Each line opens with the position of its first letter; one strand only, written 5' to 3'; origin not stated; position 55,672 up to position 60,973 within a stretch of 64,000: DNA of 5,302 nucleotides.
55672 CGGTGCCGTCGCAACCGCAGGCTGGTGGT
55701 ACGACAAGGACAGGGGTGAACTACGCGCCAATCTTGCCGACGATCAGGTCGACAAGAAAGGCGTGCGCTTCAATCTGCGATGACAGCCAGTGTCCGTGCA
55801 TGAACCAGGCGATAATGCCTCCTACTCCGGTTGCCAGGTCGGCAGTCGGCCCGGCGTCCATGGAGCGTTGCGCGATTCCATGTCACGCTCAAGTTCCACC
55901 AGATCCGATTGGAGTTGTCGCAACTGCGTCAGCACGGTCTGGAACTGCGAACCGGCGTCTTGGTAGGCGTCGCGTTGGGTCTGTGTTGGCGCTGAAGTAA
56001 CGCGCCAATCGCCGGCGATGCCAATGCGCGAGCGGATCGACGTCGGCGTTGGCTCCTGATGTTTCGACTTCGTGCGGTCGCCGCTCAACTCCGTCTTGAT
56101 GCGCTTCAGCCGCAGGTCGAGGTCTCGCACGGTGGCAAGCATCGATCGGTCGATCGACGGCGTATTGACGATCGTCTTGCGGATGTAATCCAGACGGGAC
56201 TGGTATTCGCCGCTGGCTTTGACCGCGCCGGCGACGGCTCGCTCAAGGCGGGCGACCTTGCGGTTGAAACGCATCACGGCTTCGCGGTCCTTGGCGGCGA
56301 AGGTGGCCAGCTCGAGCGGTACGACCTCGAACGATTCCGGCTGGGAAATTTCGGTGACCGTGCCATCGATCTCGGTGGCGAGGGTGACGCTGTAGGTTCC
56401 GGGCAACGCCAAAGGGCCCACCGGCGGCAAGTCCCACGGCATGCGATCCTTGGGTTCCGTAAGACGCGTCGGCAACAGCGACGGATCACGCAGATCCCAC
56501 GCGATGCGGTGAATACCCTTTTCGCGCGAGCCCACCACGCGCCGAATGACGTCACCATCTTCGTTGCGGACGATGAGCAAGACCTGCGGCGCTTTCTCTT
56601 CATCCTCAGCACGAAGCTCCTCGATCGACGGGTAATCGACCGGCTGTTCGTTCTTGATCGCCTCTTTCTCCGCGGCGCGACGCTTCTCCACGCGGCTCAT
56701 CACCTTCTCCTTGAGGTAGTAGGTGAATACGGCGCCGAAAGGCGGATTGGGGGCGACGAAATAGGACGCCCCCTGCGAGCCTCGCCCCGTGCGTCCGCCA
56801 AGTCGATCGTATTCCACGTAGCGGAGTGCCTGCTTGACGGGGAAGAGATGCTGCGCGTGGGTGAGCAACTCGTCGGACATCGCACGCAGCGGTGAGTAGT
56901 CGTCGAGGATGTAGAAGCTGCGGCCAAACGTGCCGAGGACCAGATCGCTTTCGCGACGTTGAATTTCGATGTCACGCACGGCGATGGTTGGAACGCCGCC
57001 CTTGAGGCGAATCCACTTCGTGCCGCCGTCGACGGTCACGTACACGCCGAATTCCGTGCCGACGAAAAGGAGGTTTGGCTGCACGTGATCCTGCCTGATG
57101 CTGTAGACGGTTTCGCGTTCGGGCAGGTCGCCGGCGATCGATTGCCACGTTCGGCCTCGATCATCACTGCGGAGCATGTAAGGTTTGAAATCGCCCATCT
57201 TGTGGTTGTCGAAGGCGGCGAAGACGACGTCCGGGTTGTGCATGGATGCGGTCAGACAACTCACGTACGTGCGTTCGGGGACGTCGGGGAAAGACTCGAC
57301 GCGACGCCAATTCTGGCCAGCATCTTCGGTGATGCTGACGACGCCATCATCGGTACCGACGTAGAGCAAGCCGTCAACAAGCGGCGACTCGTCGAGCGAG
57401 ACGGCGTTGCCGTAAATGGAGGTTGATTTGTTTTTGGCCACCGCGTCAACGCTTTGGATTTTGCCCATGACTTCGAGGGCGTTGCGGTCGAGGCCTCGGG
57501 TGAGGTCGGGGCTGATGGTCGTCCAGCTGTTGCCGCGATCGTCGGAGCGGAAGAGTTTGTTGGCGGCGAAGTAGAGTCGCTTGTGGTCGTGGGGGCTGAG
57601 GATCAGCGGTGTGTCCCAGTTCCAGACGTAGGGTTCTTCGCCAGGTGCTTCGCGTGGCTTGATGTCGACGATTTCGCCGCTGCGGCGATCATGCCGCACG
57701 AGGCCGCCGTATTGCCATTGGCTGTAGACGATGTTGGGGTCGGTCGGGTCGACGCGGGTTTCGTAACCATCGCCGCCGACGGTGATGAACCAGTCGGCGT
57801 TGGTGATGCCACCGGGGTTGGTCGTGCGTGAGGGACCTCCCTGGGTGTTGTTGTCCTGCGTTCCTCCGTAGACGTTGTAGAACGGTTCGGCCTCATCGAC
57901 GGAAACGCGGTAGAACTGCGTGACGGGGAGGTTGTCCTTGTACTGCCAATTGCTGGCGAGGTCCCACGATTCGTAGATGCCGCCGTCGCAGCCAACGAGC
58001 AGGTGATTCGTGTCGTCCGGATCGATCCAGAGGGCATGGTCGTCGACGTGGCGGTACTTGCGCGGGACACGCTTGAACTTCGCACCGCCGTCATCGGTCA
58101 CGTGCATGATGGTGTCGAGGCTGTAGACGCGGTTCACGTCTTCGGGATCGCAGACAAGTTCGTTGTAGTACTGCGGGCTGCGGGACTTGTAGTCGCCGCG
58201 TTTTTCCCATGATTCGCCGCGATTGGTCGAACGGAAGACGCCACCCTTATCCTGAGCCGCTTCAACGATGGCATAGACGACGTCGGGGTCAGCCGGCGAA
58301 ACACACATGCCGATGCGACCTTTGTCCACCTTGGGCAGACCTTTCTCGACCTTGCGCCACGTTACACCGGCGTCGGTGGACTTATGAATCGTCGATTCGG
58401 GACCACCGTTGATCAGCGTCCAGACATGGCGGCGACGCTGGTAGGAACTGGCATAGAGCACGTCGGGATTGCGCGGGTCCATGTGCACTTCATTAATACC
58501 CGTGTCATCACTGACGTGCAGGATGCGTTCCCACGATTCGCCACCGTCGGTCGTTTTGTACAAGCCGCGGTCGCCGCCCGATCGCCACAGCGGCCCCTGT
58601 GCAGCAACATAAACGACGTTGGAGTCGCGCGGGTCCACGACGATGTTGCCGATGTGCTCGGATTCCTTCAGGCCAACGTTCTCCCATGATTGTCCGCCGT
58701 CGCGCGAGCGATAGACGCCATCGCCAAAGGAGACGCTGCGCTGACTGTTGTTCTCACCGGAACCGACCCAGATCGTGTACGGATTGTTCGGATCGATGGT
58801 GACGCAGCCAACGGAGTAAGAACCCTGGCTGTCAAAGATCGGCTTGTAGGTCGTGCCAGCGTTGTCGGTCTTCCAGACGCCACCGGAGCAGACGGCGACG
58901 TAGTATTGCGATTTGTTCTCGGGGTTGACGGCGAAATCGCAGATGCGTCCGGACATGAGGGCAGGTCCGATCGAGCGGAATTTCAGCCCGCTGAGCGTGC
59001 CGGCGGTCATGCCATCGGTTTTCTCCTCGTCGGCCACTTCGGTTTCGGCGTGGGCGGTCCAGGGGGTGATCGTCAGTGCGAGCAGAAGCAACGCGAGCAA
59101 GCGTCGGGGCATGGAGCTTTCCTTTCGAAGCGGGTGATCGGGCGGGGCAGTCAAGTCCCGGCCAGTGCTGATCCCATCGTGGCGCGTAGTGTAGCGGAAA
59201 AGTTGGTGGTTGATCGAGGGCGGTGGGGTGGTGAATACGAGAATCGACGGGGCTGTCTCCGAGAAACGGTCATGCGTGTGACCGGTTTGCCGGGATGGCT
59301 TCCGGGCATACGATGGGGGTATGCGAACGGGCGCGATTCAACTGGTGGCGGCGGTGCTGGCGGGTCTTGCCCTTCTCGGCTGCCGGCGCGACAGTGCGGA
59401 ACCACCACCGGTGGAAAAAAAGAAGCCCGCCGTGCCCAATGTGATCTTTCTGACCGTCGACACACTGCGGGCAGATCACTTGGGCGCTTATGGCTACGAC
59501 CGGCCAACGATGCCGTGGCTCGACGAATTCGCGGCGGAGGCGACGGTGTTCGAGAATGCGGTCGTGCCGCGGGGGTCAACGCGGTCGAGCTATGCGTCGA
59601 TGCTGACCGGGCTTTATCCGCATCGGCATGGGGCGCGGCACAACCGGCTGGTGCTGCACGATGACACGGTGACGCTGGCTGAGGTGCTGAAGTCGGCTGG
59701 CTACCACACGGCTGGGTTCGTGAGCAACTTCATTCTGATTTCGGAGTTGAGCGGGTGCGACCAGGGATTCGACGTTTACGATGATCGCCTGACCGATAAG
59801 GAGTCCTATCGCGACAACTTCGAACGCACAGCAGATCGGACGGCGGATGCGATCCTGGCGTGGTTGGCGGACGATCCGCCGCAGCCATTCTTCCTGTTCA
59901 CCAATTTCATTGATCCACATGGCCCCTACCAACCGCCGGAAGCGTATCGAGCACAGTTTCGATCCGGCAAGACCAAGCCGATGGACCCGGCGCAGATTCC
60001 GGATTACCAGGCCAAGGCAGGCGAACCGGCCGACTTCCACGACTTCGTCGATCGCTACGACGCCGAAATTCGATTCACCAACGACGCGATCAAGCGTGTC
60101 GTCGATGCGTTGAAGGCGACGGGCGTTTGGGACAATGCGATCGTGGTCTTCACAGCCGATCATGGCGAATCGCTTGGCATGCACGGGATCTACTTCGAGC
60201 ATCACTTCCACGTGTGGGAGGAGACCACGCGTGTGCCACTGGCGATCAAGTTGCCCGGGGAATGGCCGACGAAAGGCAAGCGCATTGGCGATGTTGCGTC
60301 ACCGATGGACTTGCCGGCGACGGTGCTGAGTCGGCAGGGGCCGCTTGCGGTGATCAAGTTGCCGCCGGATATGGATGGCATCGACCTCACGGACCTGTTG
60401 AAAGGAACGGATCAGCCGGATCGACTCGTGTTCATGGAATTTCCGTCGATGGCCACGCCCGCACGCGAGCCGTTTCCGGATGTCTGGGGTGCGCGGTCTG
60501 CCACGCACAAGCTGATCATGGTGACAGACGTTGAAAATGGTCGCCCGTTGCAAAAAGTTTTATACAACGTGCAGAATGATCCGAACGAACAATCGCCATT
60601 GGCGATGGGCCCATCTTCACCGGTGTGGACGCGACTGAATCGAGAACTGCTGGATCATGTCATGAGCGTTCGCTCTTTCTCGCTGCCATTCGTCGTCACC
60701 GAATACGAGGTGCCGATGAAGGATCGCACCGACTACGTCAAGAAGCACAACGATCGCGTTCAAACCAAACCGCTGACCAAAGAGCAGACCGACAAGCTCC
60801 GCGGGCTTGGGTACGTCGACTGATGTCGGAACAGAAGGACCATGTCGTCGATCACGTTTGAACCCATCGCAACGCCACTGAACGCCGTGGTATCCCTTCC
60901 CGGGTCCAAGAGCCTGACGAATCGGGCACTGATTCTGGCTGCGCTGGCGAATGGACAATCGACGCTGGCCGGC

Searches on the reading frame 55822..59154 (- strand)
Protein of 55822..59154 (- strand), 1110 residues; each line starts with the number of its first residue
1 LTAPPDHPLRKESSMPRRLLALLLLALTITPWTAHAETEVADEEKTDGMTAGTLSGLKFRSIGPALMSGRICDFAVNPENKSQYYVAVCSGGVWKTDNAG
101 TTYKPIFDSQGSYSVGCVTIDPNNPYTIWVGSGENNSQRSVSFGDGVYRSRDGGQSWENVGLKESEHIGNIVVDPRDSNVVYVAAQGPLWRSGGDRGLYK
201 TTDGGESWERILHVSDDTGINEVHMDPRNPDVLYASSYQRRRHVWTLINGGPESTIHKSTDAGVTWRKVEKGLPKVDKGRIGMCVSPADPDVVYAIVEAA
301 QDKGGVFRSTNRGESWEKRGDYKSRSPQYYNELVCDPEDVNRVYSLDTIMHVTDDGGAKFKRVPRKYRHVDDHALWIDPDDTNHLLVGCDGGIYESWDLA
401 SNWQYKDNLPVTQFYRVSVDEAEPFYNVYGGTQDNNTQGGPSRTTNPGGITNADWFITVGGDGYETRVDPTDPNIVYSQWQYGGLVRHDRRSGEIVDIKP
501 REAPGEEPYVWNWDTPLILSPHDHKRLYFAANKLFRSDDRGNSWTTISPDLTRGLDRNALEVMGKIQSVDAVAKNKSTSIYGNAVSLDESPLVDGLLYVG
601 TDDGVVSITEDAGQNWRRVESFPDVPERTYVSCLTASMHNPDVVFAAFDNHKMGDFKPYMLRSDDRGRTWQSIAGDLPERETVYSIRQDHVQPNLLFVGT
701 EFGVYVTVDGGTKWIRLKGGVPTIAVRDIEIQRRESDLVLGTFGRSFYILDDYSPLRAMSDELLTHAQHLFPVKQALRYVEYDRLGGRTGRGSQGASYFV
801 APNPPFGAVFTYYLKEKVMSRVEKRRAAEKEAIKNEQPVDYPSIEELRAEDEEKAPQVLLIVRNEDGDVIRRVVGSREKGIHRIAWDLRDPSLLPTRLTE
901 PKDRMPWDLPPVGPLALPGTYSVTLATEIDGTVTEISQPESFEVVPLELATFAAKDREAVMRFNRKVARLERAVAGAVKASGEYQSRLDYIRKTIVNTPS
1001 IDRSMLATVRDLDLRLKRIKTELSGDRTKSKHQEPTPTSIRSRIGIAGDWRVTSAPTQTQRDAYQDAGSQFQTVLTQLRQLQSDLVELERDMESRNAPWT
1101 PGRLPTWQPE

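Call 28: search_protein_families(library=pfam, proteins=[window:55822-59154:-])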
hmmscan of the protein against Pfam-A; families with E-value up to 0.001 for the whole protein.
window:55822-59154:- (1110 aa): 5 families
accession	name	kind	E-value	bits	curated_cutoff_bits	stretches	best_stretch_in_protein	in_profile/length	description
PF15902.12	Sortilin-Vps10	-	7e-32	111.2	33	3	147-273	3-116/446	Sortilin, neurotensin receptor 3,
PF02012.26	BNR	-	7e-09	34.8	27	0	148-158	1-11/12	BNR/Asp-box repeat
PF15899.11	BNR_6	-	1e-06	28.6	27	0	534-547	1-14/14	BNR-Asp box repeat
PF14870.12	PSII_BNR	-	1.3e-06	28.3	27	0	306-405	40-139/303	Photosynthesis system II assembly factor YCF48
PF13088.12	BNR_2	-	2.3e-06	27.6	31.4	0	127-319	65-251/277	BNR repeat-like domain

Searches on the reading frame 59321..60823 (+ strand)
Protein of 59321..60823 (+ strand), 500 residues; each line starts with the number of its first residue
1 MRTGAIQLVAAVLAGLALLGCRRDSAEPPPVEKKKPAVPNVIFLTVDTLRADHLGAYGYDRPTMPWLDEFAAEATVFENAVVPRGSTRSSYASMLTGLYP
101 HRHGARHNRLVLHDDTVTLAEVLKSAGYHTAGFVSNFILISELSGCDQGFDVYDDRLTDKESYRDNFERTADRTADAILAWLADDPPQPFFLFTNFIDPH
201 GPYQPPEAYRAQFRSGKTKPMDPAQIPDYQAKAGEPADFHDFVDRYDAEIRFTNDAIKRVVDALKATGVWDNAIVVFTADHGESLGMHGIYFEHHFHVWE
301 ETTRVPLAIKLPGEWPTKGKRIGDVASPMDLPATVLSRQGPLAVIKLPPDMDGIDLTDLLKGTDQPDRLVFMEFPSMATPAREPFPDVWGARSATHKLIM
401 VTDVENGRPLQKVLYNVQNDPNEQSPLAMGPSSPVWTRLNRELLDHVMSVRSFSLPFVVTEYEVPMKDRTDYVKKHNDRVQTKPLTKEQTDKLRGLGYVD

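Call 10: search_protein_families(library=pfam, proteins=[window:59321-60823:+])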
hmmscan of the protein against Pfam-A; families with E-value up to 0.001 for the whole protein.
window:59321-60823:+ (500 aa): 3 families
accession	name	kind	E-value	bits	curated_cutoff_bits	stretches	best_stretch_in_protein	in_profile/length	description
PF00884.28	Sulfatase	-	3.7e-55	187.8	25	1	39-337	1-297/301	Sulfatase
PF01663.27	Phosphodiest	-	3.6e-10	40.4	23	1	41-286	1-224/342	Type I phosphodiesterase / nucleotide pyrophosphatase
PF16347.10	SGSH_C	-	1.1e-08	35.8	29.3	1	288-441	3-146/154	N-sulphoglucosamine sulphohydrolase, C-terminal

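Call 11: search_protein_families(library=ncbifam, proteins=[window:59321-60823:+])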
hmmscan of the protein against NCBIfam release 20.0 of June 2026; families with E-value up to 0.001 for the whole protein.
window:59321-60823:+ (500 aa): 26 families (the best 25 are shown)
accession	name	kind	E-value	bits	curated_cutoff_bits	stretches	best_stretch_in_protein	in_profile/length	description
NF010322.0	PRK13759.1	equivalog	5.5e-39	134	481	2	182-428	194-437/486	arylsulfatase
TIGR03417.1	chol_sulfatase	equivalog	2.8e-34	118.8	433.45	2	188-433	183-425/500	choline-sulfatase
NF045661.1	HdlasePehA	equivalog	2.5e-26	92.4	900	2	252-376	290-410/506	phosphoric/sulfuric ester hydrolase PehA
NF052527.1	Mn_arylsulf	exception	1.3e-18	67.2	850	2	165-326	175-346/479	manganese-dependent arylsulfatase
NF028537.1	P_eth_NH2_trans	domain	3.8e-11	42.2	500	1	241-292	408-459/527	phosphoethanolamine--lipid A transferase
NF007933.0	PRK10649.1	subfamily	7.7e-10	37.9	404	1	50-284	248-465/577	phosphoethanolamine transferase CptA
NF008593.0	PRK11560.1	equivalog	4.8e-09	35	493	1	241-287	429-471/563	kdo(2)-lipid A phosphoethanolamine 7''-transferase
NF007160.0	PRK09598.1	equivalog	1.1e-08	33.9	561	1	241-292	401-450/523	phosphoethanolamine--lipid A transferase EptA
NF033409.0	poly_MCR3_broad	equivalog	8.5e-08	31.2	1075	1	226-313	392-481/535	MCR-3-related phosphoethanolamine--lipid A transferase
NF008619.0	PRK11598.1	equivalog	8.6e-08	31.1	660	1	240-312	415-489/546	phosphoethanolamine transferase EptA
NF033670.1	polymyxin_MCR6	exception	1.1e-07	31.1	1235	1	240-293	423-476/538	MCR-6 family phosphoethanolamine--lipid A transferase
NF012159.0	polymyxin_MCR2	exception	1.3e-07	30.8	1200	1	240-293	423-476/538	MCR-2 family phosphoethanolamine--lipid A transferase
NF033671.1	polymyxin_MCR7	exception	1.4e-07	30.4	1250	1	222-311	390-481/539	MCR-7 family phosphoethanolamine--lipid A transferase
NF038282.1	LapC_YejM_PbgA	exception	2.2e-07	29.5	825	1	242-338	410-499/584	LPS biosynthesis-modulating metalloenzyme YejM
NF000465.1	polymyxin_MCR1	exception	4.9e-07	29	1100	0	240-293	425-478/541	MCR-1 family phosphoethanolamine--lipid A transferase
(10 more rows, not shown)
